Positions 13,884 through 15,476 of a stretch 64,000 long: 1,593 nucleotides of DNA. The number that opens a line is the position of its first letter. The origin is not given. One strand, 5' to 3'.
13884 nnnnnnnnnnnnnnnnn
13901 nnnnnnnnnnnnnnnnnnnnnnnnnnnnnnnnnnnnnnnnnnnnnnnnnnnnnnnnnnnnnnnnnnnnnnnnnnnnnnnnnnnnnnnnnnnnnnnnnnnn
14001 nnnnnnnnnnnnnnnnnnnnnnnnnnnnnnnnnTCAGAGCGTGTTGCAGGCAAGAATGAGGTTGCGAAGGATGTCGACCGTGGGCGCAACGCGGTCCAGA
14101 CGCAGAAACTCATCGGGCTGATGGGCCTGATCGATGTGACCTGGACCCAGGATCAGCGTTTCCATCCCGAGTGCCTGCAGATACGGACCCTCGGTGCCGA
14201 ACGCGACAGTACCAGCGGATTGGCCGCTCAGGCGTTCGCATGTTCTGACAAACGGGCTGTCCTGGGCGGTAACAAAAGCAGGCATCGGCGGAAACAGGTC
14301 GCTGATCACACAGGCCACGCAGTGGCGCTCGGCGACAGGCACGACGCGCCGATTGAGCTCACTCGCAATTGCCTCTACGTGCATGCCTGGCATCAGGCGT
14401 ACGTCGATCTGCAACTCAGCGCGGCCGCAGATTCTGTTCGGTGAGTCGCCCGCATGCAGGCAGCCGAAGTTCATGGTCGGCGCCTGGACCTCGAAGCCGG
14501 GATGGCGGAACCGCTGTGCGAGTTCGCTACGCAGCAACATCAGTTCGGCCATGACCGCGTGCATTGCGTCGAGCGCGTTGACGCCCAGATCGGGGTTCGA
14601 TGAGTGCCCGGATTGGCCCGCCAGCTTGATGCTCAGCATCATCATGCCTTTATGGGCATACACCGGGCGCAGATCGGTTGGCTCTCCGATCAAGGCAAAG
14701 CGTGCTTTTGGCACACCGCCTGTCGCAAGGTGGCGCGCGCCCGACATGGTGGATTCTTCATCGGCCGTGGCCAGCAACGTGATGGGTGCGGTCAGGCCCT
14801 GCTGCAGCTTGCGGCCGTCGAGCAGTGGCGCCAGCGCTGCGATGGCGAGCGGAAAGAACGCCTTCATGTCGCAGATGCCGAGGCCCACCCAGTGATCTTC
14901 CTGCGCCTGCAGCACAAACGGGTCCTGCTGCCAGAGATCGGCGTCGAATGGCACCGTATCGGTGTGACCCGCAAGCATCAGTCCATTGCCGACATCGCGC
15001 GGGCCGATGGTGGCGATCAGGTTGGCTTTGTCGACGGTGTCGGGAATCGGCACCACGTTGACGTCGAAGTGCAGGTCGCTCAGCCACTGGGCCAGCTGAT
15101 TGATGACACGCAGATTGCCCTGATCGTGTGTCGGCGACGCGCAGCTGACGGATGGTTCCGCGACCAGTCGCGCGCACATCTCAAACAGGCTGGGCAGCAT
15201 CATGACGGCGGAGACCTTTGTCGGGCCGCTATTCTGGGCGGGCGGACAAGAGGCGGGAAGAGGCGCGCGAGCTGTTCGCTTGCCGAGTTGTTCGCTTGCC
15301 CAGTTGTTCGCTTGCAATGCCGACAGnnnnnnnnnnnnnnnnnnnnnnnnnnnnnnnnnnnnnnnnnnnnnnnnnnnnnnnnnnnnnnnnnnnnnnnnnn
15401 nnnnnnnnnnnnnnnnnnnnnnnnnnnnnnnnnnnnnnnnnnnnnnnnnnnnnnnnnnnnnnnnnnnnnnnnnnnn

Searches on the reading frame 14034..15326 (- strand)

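Call 28: search_protein_families(library=pfam, proteins=[window:14034-15326:-], max_evalue=0.00001)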
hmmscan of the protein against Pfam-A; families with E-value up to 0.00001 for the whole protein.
window:14034-15326:- (430 aa): 2 families
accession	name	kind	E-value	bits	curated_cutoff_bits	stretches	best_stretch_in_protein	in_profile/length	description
PF01546.33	Peptidase_M20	-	7.9e-25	88.4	24.6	1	117-425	1-205/206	Peptidase family M20/M25/M40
PF07687.19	M20_dimer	-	1.1e-19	70.8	21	1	223-331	1-102/107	Peptidase dimerisation domain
